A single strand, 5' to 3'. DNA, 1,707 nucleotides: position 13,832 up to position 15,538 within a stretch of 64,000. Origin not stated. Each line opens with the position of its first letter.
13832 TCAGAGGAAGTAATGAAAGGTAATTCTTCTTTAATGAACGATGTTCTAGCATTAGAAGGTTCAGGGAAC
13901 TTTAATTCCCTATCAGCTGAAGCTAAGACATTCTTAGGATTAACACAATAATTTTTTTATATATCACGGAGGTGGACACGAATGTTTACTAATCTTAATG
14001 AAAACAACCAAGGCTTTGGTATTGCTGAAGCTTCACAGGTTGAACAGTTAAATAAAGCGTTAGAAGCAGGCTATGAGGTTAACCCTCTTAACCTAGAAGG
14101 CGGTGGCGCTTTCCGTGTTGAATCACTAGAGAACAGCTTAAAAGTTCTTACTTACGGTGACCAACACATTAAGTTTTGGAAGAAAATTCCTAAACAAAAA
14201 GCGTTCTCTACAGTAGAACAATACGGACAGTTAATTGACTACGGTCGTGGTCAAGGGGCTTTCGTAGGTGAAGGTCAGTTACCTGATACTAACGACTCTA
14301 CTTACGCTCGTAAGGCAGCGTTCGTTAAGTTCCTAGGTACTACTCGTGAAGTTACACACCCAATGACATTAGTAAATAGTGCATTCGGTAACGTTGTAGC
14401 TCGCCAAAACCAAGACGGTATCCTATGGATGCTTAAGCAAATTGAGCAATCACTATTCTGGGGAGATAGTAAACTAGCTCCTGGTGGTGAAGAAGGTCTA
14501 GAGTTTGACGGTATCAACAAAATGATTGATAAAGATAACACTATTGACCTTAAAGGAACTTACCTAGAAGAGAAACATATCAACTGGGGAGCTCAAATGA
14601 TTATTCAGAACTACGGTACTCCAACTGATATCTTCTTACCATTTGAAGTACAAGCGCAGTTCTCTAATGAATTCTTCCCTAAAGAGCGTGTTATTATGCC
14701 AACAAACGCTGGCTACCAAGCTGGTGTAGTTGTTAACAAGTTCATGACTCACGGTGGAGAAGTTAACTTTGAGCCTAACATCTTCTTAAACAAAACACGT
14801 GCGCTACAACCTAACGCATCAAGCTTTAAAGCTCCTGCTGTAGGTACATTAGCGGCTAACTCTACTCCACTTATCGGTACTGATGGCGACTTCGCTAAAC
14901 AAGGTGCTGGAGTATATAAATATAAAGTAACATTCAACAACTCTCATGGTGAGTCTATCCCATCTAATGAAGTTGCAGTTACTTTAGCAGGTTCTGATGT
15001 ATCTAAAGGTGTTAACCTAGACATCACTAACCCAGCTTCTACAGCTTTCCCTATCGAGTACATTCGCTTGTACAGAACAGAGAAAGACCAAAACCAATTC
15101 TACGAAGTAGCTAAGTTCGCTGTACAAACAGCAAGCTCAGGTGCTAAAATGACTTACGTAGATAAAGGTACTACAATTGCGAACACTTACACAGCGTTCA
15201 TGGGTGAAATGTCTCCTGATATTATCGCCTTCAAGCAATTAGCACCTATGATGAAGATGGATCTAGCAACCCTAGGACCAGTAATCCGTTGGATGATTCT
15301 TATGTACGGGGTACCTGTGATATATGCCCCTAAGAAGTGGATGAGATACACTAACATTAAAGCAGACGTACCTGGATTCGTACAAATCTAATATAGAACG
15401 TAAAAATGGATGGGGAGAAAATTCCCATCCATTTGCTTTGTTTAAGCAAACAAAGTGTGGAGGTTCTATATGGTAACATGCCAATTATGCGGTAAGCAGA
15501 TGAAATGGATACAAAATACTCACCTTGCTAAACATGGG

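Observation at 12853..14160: A roughly 120-nt segment duplicated between the prohead protease 3' end and the major capsid gene 5' end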

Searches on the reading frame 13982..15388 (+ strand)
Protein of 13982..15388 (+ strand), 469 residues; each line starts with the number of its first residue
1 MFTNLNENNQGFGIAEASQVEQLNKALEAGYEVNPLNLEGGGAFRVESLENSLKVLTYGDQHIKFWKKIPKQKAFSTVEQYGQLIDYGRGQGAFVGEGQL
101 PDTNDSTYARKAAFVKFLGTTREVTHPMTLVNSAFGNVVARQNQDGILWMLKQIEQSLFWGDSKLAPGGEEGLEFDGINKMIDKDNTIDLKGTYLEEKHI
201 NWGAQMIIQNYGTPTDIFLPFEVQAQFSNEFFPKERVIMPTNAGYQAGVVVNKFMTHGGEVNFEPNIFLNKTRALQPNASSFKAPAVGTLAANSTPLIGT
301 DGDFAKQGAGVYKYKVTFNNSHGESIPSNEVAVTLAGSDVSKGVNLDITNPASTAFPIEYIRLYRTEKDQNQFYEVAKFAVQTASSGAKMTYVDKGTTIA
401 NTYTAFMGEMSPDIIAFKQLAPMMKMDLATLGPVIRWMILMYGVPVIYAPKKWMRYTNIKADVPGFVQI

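Call 4: search_protein_families(library=pfam, proteins=[window:13982-15388:+], max_evalue=0.01)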
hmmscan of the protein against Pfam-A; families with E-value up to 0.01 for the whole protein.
window:13982-15388:+ (469 aa): 2 families
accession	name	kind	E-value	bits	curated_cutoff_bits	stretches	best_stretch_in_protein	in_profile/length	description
PF17236.8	SU10_MCP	-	9.6e-11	42.1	24.1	1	97-276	62-241/292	SU10 major capsid protein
PF25731.1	crAss_MUZ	-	0.0055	15.3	27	1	328-402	216-288/1224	Crassvirus muzzle protein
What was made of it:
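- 13982..15391 (+): Major capsid protein gene (469 aa), HK97 fold, SU10_MCP family. Pfam PF17236 scores 9.6e-11 (call 4).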

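Call 21: search_solved_structures(query=window:13982-15388:+, max_evalue=0.01, show_alignments=3)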
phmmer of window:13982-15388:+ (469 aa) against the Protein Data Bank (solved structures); distinct sequences matched with E-value up to 0.01: 3.
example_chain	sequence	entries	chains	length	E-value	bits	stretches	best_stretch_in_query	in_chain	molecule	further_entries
9vel_C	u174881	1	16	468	5e-243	810.2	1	7-467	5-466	Gp6.1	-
5lii_P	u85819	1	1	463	1.3e-63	218.8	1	21-460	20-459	Major capsid protein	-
9row_B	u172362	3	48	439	2e-62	214.9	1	28-460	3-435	Major capsid protein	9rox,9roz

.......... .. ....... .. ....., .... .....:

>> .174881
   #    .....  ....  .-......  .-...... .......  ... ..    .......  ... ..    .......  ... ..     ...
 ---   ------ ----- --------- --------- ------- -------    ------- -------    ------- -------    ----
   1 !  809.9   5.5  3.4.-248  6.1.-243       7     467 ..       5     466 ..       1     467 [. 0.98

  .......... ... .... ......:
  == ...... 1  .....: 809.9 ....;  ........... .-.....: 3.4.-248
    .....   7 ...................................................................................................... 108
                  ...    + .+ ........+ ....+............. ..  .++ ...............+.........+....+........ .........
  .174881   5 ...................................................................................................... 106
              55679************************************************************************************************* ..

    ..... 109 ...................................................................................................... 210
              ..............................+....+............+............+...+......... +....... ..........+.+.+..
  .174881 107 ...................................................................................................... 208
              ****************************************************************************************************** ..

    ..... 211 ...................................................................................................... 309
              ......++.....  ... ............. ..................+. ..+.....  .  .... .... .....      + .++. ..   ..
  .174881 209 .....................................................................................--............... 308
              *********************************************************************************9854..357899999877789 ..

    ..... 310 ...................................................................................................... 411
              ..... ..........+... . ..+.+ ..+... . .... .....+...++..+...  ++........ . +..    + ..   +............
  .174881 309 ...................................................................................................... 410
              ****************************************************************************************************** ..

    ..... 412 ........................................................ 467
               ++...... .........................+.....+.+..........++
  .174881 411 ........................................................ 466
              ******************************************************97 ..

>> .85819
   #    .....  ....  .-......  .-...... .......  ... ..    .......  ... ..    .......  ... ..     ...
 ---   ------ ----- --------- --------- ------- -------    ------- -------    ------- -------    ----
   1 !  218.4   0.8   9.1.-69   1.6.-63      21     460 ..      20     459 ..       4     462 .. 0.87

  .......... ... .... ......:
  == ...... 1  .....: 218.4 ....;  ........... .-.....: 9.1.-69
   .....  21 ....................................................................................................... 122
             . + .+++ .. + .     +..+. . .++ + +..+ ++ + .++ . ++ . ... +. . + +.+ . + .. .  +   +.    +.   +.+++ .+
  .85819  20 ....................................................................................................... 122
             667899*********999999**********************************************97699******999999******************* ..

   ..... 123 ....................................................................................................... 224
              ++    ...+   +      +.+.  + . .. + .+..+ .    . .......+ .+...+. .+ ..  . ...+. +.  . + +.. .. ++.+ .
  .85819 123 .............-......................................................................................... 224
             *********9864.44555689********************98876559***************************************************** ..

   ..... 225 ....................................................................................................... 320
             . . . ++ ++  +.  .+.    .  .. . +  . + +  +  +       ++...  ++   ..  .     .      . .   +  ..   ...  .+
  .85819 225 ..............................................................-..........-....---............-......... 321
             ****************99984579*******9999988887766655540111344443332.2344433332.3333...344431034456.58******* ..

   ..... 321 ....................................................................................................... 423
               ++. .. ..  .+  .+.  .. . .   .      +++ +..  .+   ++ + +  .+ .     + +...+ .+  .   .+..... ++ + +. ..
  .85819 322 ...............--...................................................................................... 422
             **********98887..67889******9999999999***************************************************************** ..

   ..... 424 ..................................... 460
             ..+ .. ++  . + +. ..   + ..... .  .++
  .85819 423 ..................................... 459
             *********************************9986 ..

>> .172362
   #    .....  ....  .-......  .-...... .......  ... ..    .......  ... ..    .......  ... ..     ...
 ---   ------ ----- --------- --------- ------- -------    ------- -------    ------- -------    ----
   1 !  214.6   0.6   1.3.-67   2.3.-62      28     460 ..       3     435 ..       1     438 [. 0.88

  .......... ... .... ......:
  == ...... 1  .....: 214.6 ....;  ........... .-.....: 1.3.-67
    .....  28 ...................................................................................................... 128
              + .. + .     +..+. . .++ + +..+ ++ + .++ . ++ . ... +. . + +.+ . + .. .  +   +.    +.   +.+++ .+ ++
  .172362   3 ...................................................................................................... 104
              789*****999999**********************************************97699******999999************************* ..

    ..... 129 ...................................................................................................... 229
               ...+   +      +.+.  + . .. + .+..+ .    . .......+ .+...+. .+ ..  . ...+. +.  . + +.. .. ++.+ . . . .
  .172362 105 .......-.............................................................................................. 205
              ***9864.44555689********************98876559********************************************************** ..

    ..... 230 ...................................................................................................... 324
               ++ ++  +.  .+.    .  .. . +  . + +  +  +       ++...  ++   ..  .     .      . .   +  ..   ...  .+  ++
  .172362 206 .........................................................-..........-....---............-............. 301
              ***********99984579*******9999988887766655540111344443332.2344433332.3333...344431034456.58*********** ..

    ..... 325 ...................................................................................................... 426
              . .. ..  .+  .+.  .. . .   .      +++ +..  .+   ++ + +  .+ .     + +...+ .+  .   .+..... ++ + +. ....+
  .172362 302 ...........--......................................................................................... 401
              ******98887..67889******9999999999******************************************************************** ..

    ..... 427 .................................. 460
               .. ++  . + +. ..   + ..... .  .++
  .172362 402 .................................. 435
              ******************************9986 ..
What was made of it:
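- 13982..15391 (+): PDB 9vel (SPO1 Gp6.1) matches at E=5e-243 and 5lii/9row (phi812 MCP) at about 1e-63 (call 21).
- On HK97-fold major capsid protein, SU10_MCP family (Herelleviridae type): PDB 9vel (SPO1 Gp6.1) matches at E=5e-243 over aa 7-467 (call 21).
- The phi812 9row chain starts at S25 (call 21).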

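Call 34: search_dna_similar(query=window:13982-15388:+, collection=phages, mode=protein, max_rows=60, rows=spread, max_evalue=0.001)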
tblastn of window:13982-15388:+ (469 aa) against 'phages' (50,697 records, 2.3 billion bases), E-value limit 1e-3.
Records with a match: 784; places in all: 784; records where one place covers at least 80% of the query: 779.
Best place of each record, by identity: 90-95% 1; 80-90% 1; 60-80% 28; <60% 754.
By first word of the organism name: Staphylococcus 344; Bacillus 245; Enterococcus 69; Listeria 55; Lactobacillus 27; Bacteroides 6; Thermus 5; Brochothrix 4; Mammaliicoccus 3; Pseudomonas 3; and 19 more.
By host as written in the record: Staphylococcus aureus 112; - 73; Listeria monocytogenes 44; Bacillus subtilis 27; Staphylococcus sp. 27; Bacillus cereus 26; Staphylococcus carnosus TM300 22; Bacillus thuringiensis subsp. kurstaki 20; and 199 more.
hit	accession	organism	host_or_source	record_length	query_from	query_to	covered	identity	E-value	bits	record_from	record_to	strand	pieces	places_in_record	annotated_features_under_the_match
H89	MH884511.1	Exiguobacterium phage vB_EalM-132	Exiguobacterium alkaliphilum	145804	4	467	99%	80.9%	0e+0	788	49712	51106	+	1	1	hypothetical protein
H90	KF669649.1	Bacillus phage CampHawk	Bacillus subtilis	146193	18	467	96%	77.3%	0e+0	789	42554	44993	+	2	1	major head protein | head scaffolding protein | prohead protease | ribosome_binding_site (x2)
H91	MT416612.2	Bacillus phage YungSlug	Bacillus thuringiensis kurstaki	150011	11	463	97%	60.0%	8e-180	564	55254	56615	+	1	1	major capsid protein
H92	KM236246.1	Bacillus phage Moonbeam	Bacillus megaterium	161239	20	460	94%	33.6%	2e-62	225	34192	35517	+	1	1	capsid protein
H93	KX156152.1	Bacillus phage Smudge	Bacillus thuringiensis DSM-350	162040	15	460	95%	32.8%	3e-66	236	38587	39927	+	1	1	major capsid protein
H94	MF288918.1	Bacillus phage Bubs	Bacillus thuringiensis DSM 350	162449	15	460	95%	32.8%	3e-66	236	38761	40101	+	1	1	major capsid protein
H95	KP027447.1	Staphylococcus phage vB_SepM_ phiIPLA-C1C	Staphylococcus sp.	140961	8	460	97%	31.8%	3e-56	207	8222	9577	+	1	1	major capsid protein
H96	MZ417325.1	Staphylococcus phage PG-2021_23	Mammaliicoccus vitulinus C6867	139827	8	460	97%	31.5%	1e-54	202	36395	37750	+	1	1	record has no annotation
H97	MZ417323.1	Staphylococcus phage PG-2021_1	Staphylococcus epidermidis NCC 100655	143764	8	460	97%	31.5%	1e-54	202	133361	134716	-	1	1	record has no annotation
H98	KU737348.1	Bacillus phage Zuko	Bacillus thuringiensis subsp. kurstaki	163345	15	460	95%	31.9%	5e-66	236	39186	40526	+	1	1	major capsid protein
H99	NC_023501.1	Bacillus phage BPS10C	-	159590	15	460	95%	31.7%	5e-66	236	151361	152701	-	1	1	major head protein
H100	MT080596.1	Staphylococcus phage vB_SauM_EW42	Staphylococcus carnosus TM300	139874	21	460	94%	32.1%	4e-58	213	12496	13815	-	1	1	record has no annotation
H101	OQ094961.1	Staphylococcus phage SSP49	Staphylococcus aureus ATCC 13301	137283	21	459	94%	32.1%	2e-61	222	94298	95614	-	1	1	structure protein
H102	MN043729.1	Bacillus phage vB_BmeM-Goe8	Bacillus megaterium DSM 319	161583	1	460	98%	30.6%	8e-64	229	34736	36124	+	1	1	putative membrane bound protein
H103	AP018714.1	Enterococcus phage phiEF17H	-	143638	21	460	94%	32.0%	4e-55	204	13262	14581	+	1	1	putative major capsid protein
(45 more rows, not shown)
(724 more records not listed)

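Call 62: find_homologous_proteins(query=window:13982-15388:+, max_evalue=0.00001)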
Query window:13982-15388:+ (469 aa): 1200 proteins with E <= 0.00001 among 7178 candidates; the best 120 are listed.
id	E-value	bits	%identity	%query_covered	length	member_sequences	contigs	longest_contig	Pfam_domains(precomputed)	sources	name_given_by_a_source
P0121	0.0e+0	1046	98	100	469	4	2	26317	PF17236.9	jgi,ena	-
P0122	3.2e-295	997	92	100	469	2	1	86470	PF17236.9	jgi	jgi:hypothetical protein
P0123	5.2e-265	898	84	97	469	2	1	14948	PF17236.9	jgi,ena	-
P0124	1.1e-263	893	83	99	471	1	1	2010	PF17236.9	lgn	-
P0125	1.5e-263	893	84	97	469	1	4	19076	PF17236.9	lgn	-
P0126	4.5e-263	891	82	99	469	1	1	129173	-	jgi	jgi:hypothetical protein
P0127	3.7e-261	885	83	100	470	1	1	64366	PF17236.9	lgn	-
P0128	5.8e-261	884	83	100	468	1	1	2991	PF17236.9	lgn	-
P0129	1.2e-258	877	81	99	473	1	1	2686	PF17236.9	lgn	-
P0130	1.3e-258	876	84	97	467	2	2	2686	PF17236.9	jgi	jgi:hypothetical protein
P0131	2.8e-258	875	83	98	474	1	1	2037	PF17236.9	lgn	-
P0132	4.7e-257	871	83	97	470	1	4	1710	PF17236.9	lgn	-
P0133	1.7e-256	869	81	100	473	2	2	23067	PF17236.9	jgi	jgi:hypothetical protein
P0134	7.6e-256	867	82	99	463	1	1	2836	PF17236.9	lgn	-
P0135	1.4e-255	866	82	99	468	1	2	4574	PF17236.9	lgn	-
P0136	1.8e-255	866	81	99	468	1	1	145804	PF17236.9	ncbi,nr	ncbi:hypothetical protein EalM132_00067 [Exiguobacterium phage vB_EalM-132]|nr:hypothetical protein 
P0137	2.0e-255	866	81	99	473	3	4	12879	PF17236.9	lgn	-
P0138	4.6e-255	865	81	99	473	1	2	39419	PF17236.9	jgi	jgi:hypothetical protein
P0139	5.9e-255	864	81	99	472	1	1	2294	PF17236.9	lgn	-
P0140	7.4e-255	864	83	99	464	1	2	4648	PF17236.9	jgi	jgi:hypothetical protein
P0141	1.7e-254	863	81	100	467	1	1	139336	PF17236.9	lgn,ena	-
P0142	4.3e-254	862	80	100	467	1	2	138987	PF17236.9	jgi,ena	-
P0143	2.0e-253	859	83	97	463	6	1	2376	PF17236.9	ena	-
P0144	2.5e-253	859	81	99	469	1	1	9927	PF17236.9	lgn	-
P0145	8.8e-253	857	82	97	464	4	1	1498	PF17236.9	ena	-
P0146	2.0e-252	856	81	99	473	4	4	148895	PF17236.9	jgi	jgi:hypothetical protein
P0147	3.0e-252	855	79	100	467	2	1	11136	PF17236.9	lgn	-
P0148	3.2e-252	855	81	99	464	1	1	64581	PF17236.9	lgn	-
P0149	5.5e-252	855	80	100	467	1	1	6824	PF17236.9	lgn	-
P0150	5.7e-252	855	81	97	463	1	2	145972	PF17236.9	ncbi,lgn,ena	-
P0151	3.7e-251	852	79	99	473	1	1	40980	PF17236.9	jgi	jgi:hypothetical protein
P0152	7.1e-251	851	81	97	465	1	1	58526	PF17236.9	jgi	jgi:hypothetical protein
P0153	9.1e-251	851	83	97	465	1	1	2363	PF17236.9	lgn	-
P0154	1.2e-250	850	81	97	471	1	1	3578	PF17236.9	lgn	-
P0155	3.8e-250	849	79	100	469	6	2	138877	PF17236.9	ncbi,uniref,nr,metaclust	ncbi:major capsid protein [Bacillus phage Shanette]|uniref:Major capsid protein n=2 Tax=Siminovitchv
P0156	1.2e-249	847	82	97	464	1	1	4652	PF22058.3,PF17236.9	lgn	-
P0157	1.6e-249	846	79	99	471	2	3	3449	PF17236.9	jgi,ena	jgi:hypothetical protein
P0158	1.9e-249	846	82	97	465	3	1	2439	PF17236.9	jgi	jgi:hypothetical protein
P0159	2.4e-249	846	80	99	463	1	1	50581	PF17236.9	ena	-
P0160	3.5e-249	845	80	99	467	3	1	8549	PF17236.9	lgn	-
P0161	6.6e-249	844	81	97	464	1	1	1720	PF17236.9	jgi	jgi:hypothetical protein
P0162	7.1e-249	844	81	97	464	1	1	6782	PF17236.9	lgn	-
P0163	1.0e-248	844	79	99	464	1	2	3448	PF17236.9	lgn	-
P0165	1.8e-248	843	80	97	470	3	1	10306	PF17236.9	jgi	jgi:hypothetical protein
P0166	2.3e-248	843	79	99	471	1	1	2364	PF17236.9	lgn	-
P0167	2.7e-248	842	79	96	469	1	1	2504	PF17236.9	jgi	jgi:hypothetical protein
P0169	1.0e-247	841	79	99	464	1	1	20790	PF22058.3,PF17236.9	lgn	-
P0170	1.1e-247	840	79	99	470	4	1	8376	PF17236.9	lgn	-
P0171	4.7e-247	838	82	97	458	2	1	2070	PF17236.9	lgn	-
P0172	5.3e-247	838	78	100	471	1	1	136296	PF17236.9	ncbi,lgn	ncbi:hypothetical protein D1872_50670 [compost metagenome]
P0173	2.4e-246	836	79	98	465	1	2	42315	PF17236.9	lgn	-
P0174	2.6e-246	836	80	97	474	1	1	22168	PF17236.9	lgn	-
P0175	8.8e-246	834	78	100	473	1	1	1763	PF17236.9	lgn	-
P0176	1.4e-245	833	77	99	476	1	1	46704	PF17236.9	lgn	-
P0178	8.9e-245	831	79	97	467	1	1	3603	PF17236.9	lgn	-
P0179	1.5e-244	830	79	97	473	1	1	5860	PF17236.9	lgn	-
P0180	1.7e-244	830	77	100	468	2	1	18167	PF17236.9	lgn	-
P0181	6.1e-244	828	77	100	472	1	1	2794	PF17236.9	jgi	jgi:hypothetical protein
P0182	4.3e-243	825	77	100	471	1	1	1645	PF17236.9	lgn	-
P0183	1.1e-242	824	78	99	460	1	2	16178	PF17236.9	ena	-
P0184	4.1e-242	822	77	97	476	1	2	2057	PF17236.9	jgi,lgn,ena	-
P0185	6.6e-242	821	77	97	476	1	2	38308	PF17236.9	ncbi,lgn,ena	-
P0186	4.3e-241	819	77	99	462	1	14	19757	PF17236.9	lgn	-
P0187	4.5e-241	819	80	98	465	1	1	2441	PF17236.9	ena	-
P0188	2.2e-240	816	76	99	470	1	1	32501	PF17236.9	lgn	-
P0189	3.0e-240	816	79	97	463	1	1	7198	PF17236.9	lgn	-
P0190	4.3e-240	815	76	99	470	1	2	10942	PF17236.9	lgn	-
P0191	6.7e-240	815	78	99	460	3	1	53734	PF17236.9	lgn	-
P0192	8.5e-240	814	76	99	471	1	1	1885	PF17236.9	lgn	-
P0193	8.8e-240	814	78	99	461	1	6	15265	PF17236.9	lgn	-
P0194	2.8e-239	813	76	100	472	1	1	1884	PF17236.9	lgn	-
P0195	6.2e-239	812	75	99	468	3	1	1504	PF17236.9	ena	-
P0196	1.1e-238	811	77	99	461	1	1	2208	PF17236.9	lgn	-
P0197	1.3e-238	811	75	99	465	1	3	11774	PF17236.9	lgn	-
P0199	1.9e-238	810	78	96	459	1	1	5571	PF17236.9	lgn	-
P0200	2.4e-238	810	77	98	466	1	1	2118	PF17236.9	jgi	jgi:hypothetical protein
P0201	4.7e-238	809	76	99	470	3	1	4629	PF17236.9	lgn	-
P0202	4.0e-237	806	75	99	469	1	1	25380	PF17236.9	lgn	-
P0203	1.1e-233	794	74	97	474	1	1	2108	PF17236.9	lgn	-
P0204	5.3e-228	776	73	97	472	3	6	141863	PF17236.9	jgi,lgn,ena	-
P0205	5.3e-227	772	72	97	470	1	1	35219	PF17236.9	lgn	-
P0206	7.7e-225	765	71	98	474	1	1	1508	PF17236.9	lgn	-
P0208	1.2e-215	735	79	87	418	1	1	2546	PF17236.9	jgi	jgi:hypothetical protein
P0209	7.1e-196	670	64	98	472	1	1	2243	PF17236.9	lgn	-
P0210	8.3e-192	656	62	98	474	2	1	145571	PF17236.9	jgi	jgi:hypothetical protein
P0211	1.4e-190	652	62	97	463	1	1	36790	PF17236.9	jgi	jgi:hypothetical protein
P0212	4.1e-190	651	62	97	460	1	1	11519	PF17236.9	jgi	-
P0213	4.1e-189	647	63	99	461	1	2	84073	PF17236.9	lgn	-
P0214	5.8e-189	647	63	97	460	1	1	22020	PF17236.9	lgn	-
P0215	1.4e-187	642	61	97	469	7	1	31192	PF17236.9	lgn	-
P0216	2.1e-187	642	76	78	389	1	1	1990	PF17236.9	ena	-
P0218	3.0e-185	635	61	97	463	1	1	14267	PF17236.9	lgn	-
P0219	1.5e-184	632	62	97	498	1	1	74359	PF17236.9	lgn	-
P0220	7.9e-184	630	62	96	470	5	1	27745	PF17236.9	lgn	-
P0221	2.1e-183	629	61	97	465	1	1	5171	PF17236.9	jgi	jgi:hypothetical protein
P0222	7.8e-183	627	61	97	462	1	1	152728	PF17236.9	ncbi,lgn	ncbi:hypothetical protein D3C74_50680 [compost metagenome]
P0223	1.5e-182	626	62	96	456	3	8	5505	PF17236.9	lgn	-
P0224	6.7e-181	620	60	95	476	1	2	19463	PF17236.9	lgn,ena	-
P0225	2.2e-180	619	60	97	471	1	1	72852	PF17236.9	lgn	-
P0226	8.4e-180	617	59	97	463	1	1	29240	PF17236.9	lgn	-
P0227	1.0e-179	616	61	97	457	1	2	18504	PF17236.9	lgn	-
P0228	2.6e-179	615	61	97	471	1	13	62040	PF17236.9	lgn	-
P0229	3.4e-176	605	61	96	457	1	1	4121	PF17236.9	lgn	-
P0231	5.6e-176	604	58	97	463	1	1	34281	PF17236.9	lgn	-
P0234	6.6e-175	601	58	98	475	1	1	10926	PF17236.9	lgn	-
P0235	7.3e-175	600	59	96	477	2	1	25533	PF17236.9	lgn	-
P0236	2.6e-174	599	58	97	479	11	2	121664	PF17236.9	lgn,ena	-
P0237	3.5e-174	598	57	98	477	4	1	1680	PF17236.9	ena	-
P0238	8.5e-174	597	58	98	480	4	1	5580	PF17236.9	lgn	-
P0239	1.8e-173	596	58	98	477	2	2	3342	PF17236.9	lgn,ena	-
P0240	3.1e-173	595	58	97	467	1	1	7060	PF17236.9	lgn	-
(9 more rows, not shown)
